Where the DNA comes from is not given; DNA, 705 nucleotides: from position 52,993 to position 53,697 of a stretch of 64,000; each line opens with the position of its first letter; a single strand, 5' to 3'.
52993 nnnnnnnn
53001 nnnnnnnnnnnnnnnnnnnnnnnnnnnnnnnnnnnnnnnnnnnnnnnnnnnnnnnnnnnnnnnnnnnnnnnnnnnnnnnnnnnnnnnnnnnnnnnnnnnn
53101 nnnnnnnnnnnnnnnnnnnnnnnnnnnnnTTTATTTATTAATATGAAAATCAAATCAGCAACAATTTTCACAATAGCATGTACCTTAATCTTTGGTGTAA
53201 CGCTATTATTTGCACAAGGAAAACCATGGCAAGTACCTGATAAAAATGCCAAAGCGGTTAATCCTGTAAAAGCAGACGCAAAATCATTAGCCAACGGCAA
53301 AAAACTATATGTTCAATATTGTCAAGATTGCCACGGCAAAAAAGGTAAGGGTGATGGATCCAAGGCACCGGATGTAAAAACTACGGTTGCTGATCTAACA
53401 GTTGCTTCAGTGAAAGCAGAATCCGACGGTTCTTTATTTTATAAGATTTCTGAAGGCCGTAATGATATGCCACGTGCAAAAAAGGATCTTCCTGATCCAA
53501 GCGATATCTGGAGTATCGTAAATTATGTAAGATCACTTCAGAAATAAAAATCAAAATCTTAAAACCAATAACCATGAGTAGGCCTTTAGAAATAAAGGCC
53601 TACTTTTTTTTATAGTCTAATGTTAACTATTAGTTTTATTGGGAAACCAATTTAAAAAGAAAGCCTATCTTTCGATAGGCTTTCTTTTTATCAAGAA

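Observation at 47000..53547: Seven-gene operon resembling a quinone-to-outer-membrane electron conduit (NrfC/ActC-like module + lipoprotein cytochromes + DUF5777 barrel)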

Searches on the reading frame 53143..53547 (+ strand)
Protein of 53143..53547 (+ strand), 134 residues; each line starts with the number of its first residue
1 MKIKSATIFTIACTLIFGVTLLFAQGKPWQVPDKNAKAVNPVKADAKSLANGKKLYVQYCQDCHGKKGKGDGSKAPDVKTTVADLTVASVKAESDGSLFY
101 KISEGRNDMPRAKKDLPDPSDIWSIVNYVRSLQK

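Call 3: search_protein_families(library=pfam, proteins=[window:53143-53547:+], max_evalue=0.1)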
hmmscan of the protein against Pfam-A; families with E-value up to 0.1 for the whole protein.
window:53143-53547:+ (134 aa): 3 families
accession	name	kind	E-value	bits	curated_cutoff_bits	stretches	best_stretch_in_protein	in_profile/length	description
PF13442.11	Cytochrome_CBB3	-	2.1e-10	41.2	27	1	49-129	3-68/68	Cytochrome C oxidase, cbb3-type, subunit III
PF00034.26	Cytochrom_C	-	1.5e-09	39.5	21.3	1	50-132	2-89/90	Cytochrome c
PF14495.11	Cytochrom_C550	-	0.0031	17.6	27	1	44-89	21-63/136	Cytochrome c-550 domain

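Call 4: search_protein_families(library=ncbifam, proteins=[window:53143-53547:+], max_evalue=0.1)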
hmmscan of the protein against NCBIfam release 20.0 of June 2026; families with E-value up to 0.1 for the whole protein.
window:53143-53547:+ (134 aa): 13 families
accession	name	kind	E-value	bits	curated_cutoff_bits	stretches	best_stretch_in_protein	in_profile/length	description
NF011054.0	PRK14486.1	equivalog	5.4e-12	45.8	447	1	35-133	201-291/294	putative bifunctional cbb3-type cytochrome c oxidase subunit II/cytochrome c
NF050122.1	bc1_QcrC_actin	exception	1.4e-06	27.8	200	1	15-76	9-67/253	cytochrome bc1 complex diheme cytochrome c subunit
TIGR00782.1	ccoP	equivalog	1.5e-06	27.8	179.95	1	43-132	197-281/285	cytochrome-c oxidase, cbb3-type subunit III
TIGR03872.1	cytochrome_MoxG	equivalog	2.4e-06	27.7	147.8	1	38-133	33-122/133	cytochrome c(L), periplasmic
TIGR04494.1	c550_PedF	equivalog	4.8e-06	26.5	122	1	35-132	36-130/133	cytochrome c-550 PedF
NF045930.1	Cytc6PetJCyano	equivalog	1.9e-05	24.5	135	1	42-129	21-102/110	cytochrome c6 PetJ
NF045773.1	cytochro_C550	exception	5.3e-05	23.2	125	1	11-112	9-102/118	cytochrome c550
NF045774.1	cytochro_C551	exception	8.3e-05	22.5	118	1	14-111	7-91/110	cytochrome c551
NF033864.1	cytochrome579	equivalog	0.00025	20.9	280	1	35-107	34-110/179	cytochrome 579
NF040606.1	CytoC_perox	subfamily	0.00025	20.4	150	1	43-76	292-325/524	di-heme-cytochrome C peroxidase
TIGR03874.1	4cys_cytochr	equivalog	0.017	14.9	161.75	1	52-87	36-70/143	c-type cytochrome, methanol metabolism-related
TIGR03045.1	PS_II_C550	equivalog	0.019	14.6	177.75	1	11-89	10-88/159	photosystem II cytochrome c-550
TIGR03046.1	PS_II_psbV2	equivalog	0.027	14.1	148.35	1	45-88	53-93/157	photosystem II cytochrome PsbV2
